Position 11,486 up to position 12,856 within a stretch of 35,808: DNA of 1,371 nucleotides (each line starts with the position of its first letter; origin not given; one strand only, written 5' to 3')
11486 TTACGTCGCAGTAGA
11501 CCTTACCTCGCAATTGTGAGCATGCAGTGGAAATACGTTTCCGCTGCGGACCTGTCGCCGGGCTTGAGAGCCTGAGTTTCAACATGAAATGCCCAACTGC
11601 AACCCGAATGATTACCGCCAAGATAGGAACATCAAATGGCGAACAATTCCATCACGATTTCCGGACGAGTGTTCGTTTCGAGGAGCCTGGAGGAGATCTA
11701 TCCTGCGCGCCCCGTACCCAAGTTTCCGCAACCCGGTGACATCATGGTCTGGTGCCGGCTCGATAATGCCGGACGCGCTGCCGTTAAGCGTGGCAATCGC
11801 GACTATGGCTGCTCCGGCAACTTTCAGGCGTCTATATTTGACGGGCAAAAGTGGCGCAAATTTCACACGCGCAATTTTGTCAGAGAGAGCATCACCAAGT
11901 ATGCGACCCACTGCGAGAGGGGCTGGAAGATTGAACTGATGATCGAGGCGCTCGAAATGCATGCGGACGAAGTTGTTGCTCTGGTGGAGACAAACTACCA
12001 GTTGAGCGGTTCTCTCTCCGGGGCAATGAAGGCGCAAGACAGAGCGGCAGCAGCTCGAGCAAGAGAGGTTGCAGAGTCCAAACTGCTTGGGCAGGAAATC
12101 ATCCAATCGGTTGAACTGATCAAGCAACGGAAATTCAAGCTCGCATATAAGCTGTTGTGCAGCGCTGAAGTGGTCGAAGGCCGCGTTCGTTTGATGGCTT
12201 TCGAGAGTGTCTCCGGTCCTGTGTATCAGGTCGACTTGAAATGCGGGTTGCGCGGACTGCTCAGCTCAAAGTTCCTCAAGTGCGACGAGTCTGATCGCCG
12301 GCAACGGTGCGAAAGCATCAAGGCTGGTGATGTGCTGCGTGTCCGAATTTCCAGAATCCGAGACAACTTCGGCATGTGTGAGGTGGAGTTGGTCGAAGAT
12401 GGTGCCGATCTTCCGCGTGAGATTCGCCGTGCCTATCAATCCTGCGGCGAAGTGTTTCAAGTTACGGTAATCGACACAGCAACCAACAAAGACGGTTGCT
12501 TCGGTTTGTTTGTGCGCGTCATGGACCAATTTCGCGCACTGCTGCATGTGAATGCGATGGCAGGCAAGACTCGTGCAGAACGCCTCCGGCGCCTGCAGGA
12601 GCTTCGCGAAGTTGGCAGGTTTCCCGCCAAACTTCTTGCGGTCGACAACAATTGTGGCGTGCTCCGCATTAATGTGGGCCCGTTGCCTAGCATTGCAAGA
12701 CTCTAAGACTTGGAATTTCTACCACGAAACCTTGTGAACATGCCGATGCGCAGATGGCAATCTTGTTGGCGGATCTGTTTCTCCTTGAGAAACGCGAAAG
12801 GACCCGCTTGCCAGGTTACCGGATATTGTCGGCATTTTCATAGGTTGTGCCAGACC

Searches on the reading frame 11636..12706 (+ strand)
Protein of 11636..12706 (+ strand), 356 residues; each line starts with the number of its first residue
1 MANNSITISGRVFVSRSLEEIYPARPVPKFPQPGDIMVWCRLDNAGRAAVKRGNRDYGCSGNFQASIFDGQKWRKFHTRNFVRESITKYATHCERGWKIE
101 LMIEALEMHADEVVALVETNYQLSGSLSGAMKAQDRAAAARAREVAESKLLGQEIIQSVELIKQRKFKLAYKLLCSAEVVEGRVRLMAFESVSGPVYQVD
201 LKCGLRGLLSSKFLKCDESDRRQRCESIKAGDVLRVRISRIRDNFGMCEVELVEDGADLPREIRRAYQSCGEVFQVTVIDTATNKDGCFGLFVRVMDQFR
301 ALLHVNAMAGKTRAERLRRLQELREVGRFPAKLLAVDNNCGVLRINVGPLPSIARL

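Call 33: search_protein_families(library=pfam, proteins=[window:11636-12706:+], max_evalue=0.01)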
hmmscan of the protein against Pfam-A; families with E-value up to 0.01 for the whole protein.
window:11636-12706:+ (356 aa): 0 families

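Call 78: find_encoding_contigs(protein=window:11636-12706:+, flank=10000, max_places=1)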
Protein window:11636-12706:+ (356 aa): 4 contigs read that carry it; 1 place shown.
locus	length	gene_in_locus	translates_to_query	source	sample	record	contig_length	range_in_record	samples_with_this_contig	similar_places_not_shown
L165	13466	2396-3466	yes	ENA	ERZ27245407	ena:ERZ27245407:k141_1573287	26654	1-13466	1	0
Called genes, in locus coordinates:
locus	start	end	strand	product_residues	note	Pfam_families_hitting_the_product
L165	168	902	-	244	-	PF05014:Nuc_deoxyrib_tr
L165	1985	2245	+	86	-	-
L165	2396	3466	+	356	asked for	-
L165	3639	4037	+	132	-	-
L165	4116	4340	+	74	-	-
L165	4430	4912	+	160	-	-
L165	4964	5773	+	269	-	-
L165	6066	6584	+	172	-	-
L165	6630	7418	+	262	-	-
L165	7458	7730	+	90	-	-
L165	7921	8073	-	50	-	-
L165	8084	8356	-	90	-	-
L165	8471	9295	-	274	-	PF00579:tRNA-synt_1b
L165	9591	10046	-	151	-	-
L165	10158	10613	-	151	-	-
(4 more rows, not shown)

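Call 88: search_protein_families(library=padloc, proteins=[window:11636-12706:+], max_evalue=0.01)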
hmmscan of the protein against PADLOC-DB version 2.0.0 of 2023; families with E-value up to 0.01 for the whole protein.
window:11636-12706:+ (356 aa): 0 families

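Call 89: search_protein_families(library=ncbifam, proteins=[window:11636-12706:+], max_evalue=0.01)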
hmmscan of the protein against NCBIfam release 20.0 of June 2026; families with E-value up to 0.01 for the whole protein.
window:11636-12706:+ (356 aa): 0 families
